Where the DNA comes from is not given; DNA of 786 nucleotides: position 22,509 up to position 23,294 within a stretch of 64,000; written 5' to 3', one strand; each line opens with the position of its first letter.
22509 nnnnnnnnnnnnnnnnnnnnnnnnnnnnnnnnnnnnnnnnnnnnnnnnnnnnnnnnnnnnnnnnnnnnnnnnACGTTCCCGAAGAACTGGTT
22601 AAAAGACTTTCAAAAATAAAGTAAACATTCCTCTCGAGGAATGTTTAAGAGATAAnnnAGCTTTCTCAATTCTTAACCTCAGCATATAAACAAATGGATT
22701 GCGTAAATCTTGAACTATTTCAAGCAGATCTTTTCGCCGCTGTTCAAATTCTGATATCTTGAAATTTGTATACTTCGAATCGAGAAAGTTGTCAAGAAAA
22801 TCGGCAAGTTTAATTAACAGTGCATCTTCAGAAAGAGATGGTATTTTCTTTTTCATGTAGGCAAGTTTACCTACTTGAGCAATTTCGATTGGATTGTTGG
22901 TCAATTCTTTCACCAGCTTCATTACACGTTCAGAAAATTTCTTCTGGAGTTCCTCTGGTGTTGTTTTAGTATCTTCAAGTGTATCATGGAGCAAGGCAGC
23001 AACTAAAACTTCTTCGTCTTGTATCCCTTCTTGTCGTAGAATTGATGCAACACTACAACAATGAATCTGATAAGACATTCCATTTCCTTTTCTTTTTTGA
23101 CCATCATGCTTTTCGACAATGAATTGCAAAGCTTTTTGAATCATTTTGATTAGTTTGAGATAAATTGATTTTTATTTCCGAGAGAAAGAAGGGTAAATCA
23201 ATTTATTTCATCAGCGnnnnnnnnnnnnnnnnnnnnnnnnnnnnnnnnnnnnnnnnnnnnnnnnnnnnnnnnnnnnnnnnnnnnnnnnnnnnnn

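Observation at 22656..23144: MESH1/SpoT-type HD hydrolase homolog in a eukaryotic virus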

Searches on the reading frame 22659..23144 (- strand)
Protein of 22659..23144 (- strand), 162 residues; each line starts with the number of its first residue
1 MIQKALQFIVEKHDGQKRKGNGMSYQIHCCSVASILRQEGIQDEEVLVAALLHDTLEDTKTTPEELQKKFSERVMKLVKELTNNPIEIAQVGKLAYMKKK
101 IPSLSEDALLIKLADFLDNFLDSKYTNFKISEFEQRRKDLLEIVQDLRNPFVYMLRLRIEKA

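Call 4: search_protein_families(library=pfam, proteins=[window:22659-23144:-], max_evalue=0.01)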
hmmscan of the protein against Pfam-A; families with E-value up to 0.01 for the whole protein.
window:22659-23144:- (162 aa): 2 families
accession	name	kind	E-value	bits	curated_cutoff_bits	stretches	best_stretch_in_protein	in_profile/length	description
PF13328.12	HD_4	-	1.1e-16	61.4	27.2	1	5-118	1-122/156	HD domain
PF01966.28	HD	-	2.8e-07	31.2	22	1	27-119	3-115/116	HD domain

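Call 5: search_solved_structures(query=window:22659-23144:-, max_evalue=1, show_alignments=4)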
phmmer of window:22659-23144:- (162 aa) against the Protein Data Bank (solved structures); distinct sequences matched with E-value up to 1: 24.
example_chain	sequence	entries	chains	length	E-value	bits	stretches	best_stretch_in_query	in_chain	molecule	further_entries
4yf1_A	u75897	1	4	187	1.1e-16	64.5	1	1-126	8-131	Lmo0812 protein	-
3nr1_A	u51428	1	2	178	3.6e-16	62.8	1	4-123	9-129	HD domain-containing protein 3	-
5vxa_A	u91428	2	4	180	3.7e-15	59.5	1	4-123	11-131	Guanosine-3',5'-bis(diphosphate) 3'-pyrophosphohydrolase MESH1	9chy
3nqw_A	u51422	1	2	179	7.6e-15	58.5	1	4-136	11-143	CG11900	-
7qoc_A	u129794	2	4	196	2.3e-14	57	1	3-121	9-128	Guanosine polyphosphate pyrophosphohydrolases/synthetases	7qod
5xnx_A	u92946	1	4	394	2.8e-12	50.2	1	2-147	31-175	Bifunctional (p)ppGpp synthase/hydrolase RelA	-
7qoe_A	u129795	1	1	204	8.4e-11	45.4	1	3-125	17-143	HDc domain-containing protein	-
7ohg_A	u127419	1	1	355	9.8e-11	45.2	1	2-120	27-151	Guanosine-3',5'-bis(Diphosphate) 3'-pyrophosphohydrolase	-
6s2t_A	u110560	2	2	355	9.8e-11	45.2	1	2-120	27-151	(P)ppGpp synthetase I, SpoT/RelA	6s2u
6s2v_A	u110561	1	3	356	9.9e-11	45.2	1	2-120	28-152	(P)ppGpp synthetase I, SpoT/RelA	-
8fr8_I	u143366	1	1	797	3.1e-10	43.6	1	2-147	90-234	GTP pyrophosphokinase RelA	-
7oiw_A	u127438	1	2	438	1.3e-09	41.5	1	4-122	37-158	GTP pyrophosphokinase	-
7qps_A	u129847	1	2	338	4.5e-09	39.8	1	12-120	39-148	ACT domain protein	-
6yvc_A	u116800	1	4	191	1.2e-08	38.4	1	5-138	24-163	Bifunctional (P)ppGpp synthetase/guanosine-3',5'-bis(Diphosphate) 3'-pyrophosphohydrolase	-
6z3n_AAA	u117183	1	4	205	1.5e-08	38.1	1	5-138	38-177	Hydrolase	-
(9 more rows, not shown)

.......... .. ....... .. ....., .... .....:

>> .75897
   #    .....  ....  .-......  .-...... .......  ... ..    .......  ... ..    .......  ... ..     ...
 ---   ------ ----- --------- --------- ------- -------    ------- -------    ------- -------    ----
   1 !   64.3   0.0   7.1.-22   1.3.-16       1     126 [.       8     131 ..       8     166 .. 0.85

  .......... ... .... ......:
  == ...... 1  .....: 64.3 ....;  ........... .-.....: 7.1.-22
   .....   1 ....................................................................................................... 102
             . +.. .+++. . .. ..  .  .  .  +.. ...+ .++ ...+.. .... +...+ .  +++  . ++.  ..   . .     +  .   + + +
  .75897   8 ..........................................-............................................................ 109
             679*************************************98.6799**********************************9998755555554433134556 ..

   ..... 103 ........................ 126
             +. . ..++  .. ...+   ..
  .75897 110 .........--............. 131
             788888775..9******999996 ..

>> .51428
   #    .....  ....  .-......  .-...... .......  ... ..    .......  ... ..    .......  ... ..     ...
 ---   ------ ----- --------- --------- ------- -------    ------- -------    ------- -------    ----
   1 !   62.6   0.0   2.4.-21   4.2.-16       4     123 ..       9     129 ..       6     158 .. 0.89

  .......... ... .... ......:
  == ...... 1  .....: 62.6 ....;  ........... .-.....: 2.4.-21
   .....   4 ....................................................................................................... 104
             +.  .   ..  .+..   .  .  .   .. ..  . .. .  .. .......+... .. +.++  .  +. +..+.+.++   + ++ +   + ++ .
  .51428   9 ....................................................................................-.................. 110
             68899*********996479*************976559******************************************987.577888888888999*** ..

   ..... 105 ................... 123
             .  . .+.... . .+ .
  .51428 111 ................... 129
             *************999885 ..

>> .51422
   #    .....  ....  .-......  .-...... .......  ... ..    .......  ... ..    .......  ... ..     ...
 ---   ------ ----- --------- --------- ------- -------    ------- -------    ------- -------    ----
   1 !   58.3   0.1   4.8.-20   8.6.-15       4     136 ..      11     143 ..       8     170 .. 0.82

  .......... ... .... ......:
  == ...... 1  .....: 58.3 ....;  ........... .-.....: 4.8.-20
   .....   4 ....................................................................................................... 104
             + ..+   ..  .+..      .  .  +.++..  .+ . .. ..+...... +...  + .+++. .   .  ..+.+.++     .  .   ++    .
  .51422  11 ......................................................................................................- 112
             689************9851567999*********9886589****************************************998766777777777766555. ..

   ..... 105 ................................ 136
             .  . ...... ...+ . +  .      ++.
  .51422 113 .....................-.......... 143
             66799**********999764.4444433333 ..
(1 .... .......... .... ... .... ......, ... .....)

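Call 6: search_protein_families(library=ncbifam, proteins=[window:22659-23144:-], max_evalue=1)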
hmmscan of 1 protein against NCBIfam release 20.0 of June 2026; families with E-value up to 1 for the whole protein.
window:22659-23144:- (162 aa): 8 families
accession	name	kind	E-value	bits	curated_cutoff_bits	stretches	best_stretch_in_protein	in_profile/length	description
TIGR00691.1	spoT_relA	subfamily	4.3e-21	74.9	499.2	1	5-121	1-120/687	RelA/SpoT family protein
NF008303.0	PRK11092.1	equivalog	1.7e-13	49.7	947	1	2-83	23-102/702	bifunctional GTP diphosphokinase/guanosine-3',5'-bis pyrophosphate 3'-pyrophosphohydrolase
TIGR03276.1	Phn-HD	hypoth_equivalog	0.018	14.6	214.6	1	11-55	12-55/179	phosphonate degradation HD-domain oxygenase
NF049941.1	HyMthAminphonOxyTmpB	equivalog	0.026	14.2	300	1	8-57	13-61/188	(R)-1-hydroxy-2-trimethylaminoethylphosphonate oxygenase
NF045599.1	bili_reduct_long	exception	0.027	12.7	750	1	2-98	209-301/641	bilirubin reductase, long form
NF045592.1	bili_reduct_N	equivalog_domain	0.032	13.4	425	1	17-97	220-299/363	bilirubin reductase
NF006404.0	PRK08652.1-2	equivalog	0.1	11.5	348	1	30-94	89-152/332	acetylornithine deacetylase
NF033604.1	epsi_CJH_07325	subfamily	0.26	11.4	33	1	91-137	24-64/66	CJH_07325 family protein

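Call 9: find_homologous_proteins(query=window:22659-23144:-)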
Query window:22659-23144:- (162 aa): 830 proteins with E <= 0.001 among 963 candidates; the best 120 are listed.
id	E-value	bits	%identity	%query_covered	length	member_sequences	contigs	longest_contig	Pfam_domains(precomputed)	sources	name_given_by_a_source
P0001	3.9e-92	324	94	100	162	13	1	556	PF13328.13,PF01966.29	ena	-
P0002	6.3e-51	190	59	93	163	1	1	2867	PF13328.13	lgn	-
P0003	1.1e-49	186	57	93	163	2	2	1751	PF13328.13,PF01966.29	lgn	-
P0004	6.0e-25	106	48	77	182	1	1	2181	PF13328.13,PF01966.29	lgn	-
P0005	1.2e-23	102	46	82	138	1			PF13328.13,PF01966.29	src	-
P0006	3.0e-23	100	52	73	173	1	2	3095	PF13328.13,PF01966.29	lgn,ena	-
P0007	3.1e-23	100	51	74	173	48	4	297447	PF13328.13,PF01966.29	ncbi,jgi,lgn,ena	-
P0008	3.1e-23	100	48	75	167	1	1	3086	PF13328.13,PF01966.29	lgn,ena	-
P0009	3.9e-23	100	43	92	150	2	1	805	PF13328.13,PF01966.29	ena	-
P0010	5.4e-22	96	49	77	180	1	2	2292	PF13328.13,PF01966.29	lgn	-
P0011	9.9e-22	96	50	75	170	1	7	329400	PF13328.13,PF01966.29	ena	-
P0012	1.7e-21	95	46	86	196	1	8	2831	PF13328.13,PF01966.29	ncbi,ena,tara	tara:strand:+ start:1036 stop:1626 length:591 start_codon:yes stop_codon:yes gene_type:complete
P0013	1.8e-21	95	44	85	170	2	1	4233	PF13328.13,PF01966.29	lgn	-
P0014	4.4e-21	93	46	75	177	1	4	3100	PF13328.13,PF01966.29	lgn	-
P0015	7.2e-21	93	51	66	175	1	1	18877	PF13328.13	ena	-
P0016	9.3e-21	92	51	66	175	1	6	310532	PF13328.13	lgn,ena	-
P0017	1.4e-20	92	44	88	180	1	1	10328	PF13328.13,PF01966.29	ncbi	-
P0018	1.4e-20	92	51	66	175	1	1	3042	PF13328.13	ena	-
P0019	1.8e-20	91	47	75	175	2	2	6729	PF13328.13,PF01966.29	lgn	-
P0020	1.8e-20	91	40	97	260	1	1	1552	PF13328.13,PF01966.29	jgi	jgi:(p)ppGpp synthase/HD superfamily hydrolase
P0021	2.6e-20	91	44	75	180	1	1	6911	PF13328.13,PF01966.29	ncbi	-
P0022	4.8e-20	90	36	75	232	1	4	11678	PF13328.13,PF01966.29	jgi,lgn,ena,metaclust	metaclust:\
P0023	7.5e-20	89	40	92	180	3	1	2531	PF13328.13,PF01966.29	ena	-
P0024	1.3e-19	89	41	92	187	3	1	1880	PF13328.13,PF01966.29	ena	-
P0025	1.4e-19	89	46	73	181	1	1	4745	PF13328.13,PF01966.29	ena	-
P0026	2.0e-19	88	43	75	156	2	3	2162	PF13328.13,PF01966.29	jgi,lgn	-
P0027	3.1e-19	87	43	84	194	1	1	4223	PF13328.13,PF01966.29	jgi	jgi:guanosine-3',5'-bis(diphosphate) 3'-pyrophosphohydrolase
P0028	3.3e-19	87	47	75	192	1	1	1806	PF13328.13,PF01966.29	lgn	-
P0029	3.8e-19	87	39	90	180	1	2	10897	PF13328.13,PF01966.29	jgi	jgi:guanosine-3',5'-bis(diphosphate) 3'-pyrophosphohydrolase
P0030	4.9e-19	87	45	75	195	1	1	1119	PF13328.13,PF01966.29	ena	-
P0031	5.5e-19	87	45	85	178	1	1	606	PF13328.13,PF01966.29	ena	-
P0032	5.7e-19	87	41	75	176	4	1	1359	PF13328.13,PF01966.29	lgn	-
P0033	5.7e-19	87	37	96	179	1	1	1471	PF13328.13,PF01966.29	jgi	jgi:(p)ppGpp synthase/HD superfamily hydrolase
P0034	6.8e-19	86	41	96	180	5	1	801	PF13328.13,PF01966.29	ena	-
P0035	7.9e-19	86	43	85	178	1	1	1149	PF13328.13,PF01966.29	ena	-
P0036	8.3e-19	86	49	75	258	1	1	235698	PF13328.13,PF01966.29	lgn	-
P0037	1.2e-18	86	43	86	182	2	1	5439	PF13328.13,PF01966.29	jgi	-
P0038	1.3e-18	85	45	85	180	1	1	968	PF13328.13,PF01966.29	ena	-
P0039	1.3e-18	85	44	92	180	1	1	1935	PF13328.13,PF01966.29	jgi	jgi:guanosine-3',5'-bis(diphosphate) 3'-pyrophosphohydrolase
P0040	1.3e-18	85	44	85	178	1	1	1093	PF13328.13,PF01966.29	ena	-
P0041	1.6e-18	85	38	98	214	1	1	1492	PF13328.13,PF01966.29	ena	-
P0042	2.0e-18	85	44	85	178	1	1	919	PF13328.13,PF01966.29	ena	-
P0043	2.0e-18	85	41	83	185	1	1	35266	PF13328.13,PF01966.29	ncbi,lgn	-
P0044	2.1e-18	85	41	98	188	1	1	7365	PF13328.13,PF01966.29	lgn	-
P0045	2.3e-18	85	43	92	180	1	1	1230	PF13328.13,PF01966.29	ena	-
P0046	2.6e-18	84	45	75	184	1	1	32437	PF13328.13,PF01966.29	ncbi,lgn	-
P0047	2.7e-18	84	40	86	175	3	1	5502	PF13328.13,PF01966.29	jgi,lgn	jgi:GTP diphosphokinase / guanosine-3',5'-bis(diphosphate) 3'-diphosphatase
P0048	3.6e-18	84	43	85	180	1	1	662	PF13328.13,PF01966.29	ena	-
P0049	4.2e-18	84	43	92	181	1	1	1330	PF13328.13,PF01966.29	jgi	-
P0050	4.4e-18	84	43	92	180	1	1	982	PF13328.13,PF01966.29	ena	-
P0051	4.8e-18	84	45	73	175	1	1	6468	PF13328.13,PF01966.29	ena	-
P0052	5.2e-18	83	43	85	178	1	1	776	PF13328.13,PF01966.29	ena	-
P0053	5.6e-18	83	44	75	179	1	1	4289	PF13328.13,PF01966.29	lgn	-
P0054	6.3e-18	83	43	83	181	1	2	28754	PF13328.13,PF01966.29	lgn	-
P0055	7.9e-18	83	43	85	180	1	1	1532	PF13328.13,PF01966.29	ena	-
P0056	8.1e-18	83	41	92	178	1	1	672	PF13328.13,PF01966.29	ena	-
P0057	8.1e-18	83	39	91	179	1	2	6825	PF13328.13,PF01966.29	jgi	jgi:guanosine-3',5'-bis(diphosphate) 3'-pyrophosphohydrolase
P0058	8.9e-18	83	45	73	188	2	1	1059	PF13328.13,PF01966.29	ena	-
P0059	9.2e-18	83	42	75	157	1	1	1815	PF13328.13,PF01966.29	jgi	jgi:(p)ppGpp synthase/HD superfamily hydrolase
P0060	1.1e-17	82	43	85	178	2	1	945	PF13328.13,PF01966.29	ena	-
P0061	1.2e-17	82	39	80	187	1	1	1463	PF13328.13,PF01966.29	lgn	-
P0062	1.2e-17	82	47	73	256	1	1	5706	PF13328.13,PF01966.29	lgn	-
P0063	1.3e-17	82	43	85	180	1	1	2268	PF13328.13,PF01966.29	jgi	-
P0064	1.6e-17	82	45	75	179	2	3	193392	PF13328.13,PF01966.29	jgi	jgi:guanosine-3',5'-bis(diphosphate) 3'-pyrophosphohydrolase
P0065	1.7e-17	82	45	73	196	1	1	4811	PF13328.13,PF01966.29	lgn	-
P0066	1.8e-17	82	43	85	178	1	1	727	PF13328.13,PF01966.29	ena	-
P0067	2.0e-17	82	43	85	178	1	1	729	PF13328.13,PF01966.29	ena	-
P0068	2.2e-17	81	38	88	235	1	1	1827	PF13328.13,PF01966.29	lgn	-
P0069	2.3e-17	81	45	77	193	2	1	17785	PF13328.13,PF01966.29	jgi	jgi:(p)ppGpp synthase/HD superfamily hydrolase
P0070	2.5e-17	81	42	85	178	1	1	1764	PF13328.13,PF01966.29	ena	-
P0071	2.6e-17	81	43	86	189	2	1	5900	PF13328.13,PF01966.29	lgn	-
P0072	2.7e-17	81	42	85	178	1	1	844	PF13328.13,PF01966.29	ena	-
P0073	3.2e-17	81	44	78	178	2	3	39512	PF13328.13,PF01966.29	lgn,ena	-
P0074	3.3e-17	81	39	80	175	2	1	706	PF13328.13,PF01966.29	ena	-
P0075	3.6e-17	81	46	69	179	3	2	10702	PF13328.13,PF01966.29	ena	-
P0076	3.7e-17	81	40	76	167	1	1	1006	PF13328.13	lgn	-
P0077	4.2e-17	81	42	82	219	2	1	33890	PF13328.13,PF01966.29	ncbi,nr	ncbi:MAG: HD domain-containing protein [Parachlamydia sp.]|nr:HD domain-containing protein [Parachla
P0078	4.5e-17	80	46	75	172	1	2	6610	PF13328.13,PF01966.29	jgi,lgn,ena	-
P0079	4.5e-17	80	40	96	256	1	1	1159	PF13328.13,PF01966.29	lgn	-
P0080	5.4e-17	80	38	99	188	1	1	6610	PF13328.13,PF01966.29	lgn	-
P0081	5.7e-17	80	43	76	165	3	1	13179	PF13328.13,PF01966.29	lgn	-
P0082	6.2e-17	80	43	84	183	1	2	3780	PF13328.13,PF01966.29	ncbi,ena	-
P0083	7.5e-17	80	39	96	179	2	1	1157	PF13328.13,PF01966.29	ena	-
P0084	7.7e-17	80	41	90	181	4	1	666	PF13328.13,PF01966.29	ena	-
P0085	7.8e-17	80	41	73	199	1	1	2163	PF13328.13,PF01966.29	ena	-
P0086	7.8e-17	80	42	90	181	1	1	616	PF13328.13,PF01966.29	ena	-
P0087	8.0e-17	80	42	75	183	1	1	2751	PF13328.13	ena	-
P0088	8.1e-17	80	44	72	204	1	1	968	PF13328.13,PF01966.29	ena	-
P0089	8.2e-17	80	43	83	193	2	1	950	PF13328.13,PF01966.29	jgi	jgi:GTP diphosphokinase / guanosine-3',5'-bis(diphosphate) 3'-diphosphatase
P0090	8.8e-17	79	39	90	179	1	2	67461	PF13328.13,PF01966.29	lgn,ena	-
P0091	8.9e-17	79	43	78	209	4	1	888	PF13328.13,PF01966.29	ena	-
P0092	9.1e-17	79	43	85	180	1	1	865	PF13328.13,PF01966.29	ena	-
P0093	9.5e-17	79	39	96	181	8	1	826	PF13328.13,PF01966.29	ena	-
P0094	1.4e-16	79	40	75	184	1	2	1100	PF13328.13,PF01966.29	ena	-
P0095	1.6e-16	79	43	75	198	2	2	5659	PF13328.13,PF01966.29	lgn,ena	-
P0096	1.7e-16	79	41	75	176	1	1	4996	PF13328.13,PF01966.29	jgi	-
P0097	1.8e-16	78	42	83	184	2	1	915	PF13328.13,PF01966.29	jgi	-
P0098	2.1e-16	78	38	88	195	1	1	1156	PF13328.13,PF01966.29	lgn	-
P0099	2.2e-16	78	39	91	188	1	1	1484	PF13328.13,PF01966.29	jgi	-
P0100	2.4e-16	78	41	75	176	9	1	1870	PF13328.13,PF01966.29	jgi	jgi:GTP diphosphokinase / guanosine-3',5'-bis(diphosphate) 3'-diphosphatase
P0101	2.9e-16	78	48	73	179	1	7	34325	PF13328.13,PF01966.29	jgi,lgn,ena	jgi:guanosine-3',5'-bis(diphosphate) 3'-pyrophosphohydrolase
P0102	3.0e-16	78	41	90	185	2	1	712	PF13328.13,PF01966.29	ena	-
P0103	3.0e-16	78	41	90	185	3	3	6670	PF13328.13,PF01966.29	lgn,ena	-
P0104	3.1e-16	78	38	90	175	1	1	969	PF13328.13,PF01966.29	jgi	jgi:(p)ppGpp synthase/HD superfamily hydrolase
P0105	3.2e-16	78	41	75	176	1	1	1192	PF13328.13,PF01966.29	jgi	-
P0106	3.4e-16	78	46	75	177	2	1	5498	PF13328.13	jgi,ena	-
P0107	3.8e-16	77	44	73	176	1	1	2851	PF13328.13,PF01966.29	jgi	jgi:guanosine-3',5'-bis(diphosphate) 3'-pyrophosphohydrolase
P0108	3.9e-16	77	43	75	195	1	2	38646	PF13328.13,PF01966.29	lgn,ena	-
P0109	4.1e-16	77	43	75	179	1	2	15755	PF13328.13,PF01966.29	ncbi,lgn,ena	ncbi:MAG: HD domain-containing protein [Verrucomicrobiota bacterium]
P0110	4.9e-16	77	47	70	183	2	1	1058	PF13328.13,PF01966.29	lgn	-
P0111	5.5e-16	77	43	73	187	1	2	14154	PF13328.13,PF01966.29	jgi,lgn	jgi:guanosine-3',5'-bis(diphosphate) 3'-pyrophosphohydrolase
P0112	5.6e-16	77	42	80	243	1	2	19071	PF13328.13,PF01966.29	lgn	-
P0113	6.7e-16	77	40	90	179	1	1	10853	PF13328.13,PF01966.29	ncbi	ncbi:MAG: HD domain-containing protein [Pyrinomonadaceae bacterium]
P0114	6.8e-16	77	41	76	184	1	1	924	PF13328.13,PF01966.29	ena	-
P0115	8.1e-16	76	41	75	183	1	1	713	PF13328.13,PF01966.29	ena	-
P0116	8.3e-16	76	39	93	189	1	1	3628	PF13328.13,PF01966.29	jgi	jgi:GTP diphosphokinase / guanosine-3',5'-bis(diphosphate) 3'-diphosphatase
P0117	8.4e-16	76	41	83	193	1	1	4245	PF13328.13,PF01966.29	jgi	jgi:GTP diphosphokinase / guanosine-3',5'-bis(diphosphate) 3'-diphosphatase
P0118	8.5e-16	76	40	75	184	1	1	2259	PF13328.13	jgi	jgi:GTP diphosphokinase / guanosine-3',5'-bis(diphosphate) 3'-diphosphatase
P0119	8.7e-16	76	46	71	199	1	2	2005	PF13328.13,PF01966.29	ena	-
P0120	8.7e-16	76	39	90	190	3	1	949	PF13328.13,PF01966.29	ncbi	-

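Call 13: find_related_loci(query=window:22659-23144:-, collection=viral_contigs, flank=10000)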
Query window:22659-23144:- (162 aa) in viral_contigs; peptide patterns used: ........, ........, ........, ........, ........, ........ (x = any residue, [..] = any of these).
31 stretches matched a pattern, but none encodes a relative of the query by tblastn (E <= 1e-3).

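Call 14: find_encoding_contigs(protein=window:22659-23144:-, flank=10000)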
Protein window:22659-23144:- (162 aa): 3 contigs read that carry it; 1 place shown.
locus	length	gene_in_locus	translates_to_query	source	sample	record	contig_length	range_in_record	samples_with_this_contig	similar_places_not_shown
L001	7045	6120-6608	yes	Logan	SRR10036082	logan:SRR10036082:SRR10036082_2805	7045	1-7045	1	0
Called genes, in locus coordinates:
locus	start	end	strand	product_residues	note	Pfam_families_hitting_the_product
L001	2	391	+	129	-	?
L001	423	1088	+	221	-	-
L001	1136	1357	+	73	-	-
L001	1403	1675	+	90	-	-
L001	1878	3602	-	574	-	-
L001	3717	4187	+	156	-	PF01503:PRA-PH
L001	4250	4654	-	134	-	-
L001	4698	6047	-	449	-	PF00069:Pkinase, PF07714:PK_Tyr_Ser-Thr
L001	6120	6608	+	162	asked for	PF13328:HD_4, PF01966:HD (weak)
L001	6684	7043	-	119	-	?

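Call 15: find_encoding_contigs(protein=P0002, flank=10000)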
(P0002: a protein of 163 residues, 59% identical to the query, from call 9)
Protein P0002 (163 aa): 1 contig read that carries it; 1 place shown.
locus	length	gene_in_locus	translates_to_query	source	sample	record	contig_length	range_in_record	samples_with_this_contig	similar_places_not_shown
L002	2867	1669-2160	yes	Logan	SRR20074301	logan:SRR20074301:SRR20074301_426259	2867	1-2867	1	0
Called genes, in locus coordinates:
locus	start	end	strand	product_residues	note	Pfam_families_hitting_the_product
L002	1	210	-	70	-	?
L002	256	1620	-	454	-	PF00069:Pkinase, PF07714:PK_Tyr_Ser-Thr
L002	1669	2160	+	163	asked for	PF13328:HD_4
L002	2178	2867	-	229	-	?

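Call 16: find_encoding_contigs(protein=P0003, flank=10000)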
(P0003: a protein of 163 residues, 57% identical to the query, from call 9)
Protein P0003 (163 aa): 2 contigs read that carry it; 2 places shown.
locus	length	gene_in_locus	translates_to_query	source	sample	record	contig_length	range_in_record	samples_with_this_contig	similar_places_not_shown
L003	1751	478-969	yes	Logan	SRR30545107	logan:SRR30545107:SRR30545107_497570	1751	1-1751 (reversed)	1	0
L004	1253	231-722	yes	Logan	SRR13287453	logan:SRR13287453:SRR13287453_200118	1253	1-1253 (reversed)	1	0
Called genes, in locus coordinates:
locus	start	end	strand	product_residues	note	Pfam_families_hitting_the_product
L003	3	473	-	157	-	?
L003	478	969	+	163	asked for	PF13328:HD_4, PF01966:HD (weak)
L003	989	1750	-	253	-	?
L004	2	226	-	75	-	?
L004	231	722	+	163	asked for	PF13328:HD_4, PF01966:HD (weak)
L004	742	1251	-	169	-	?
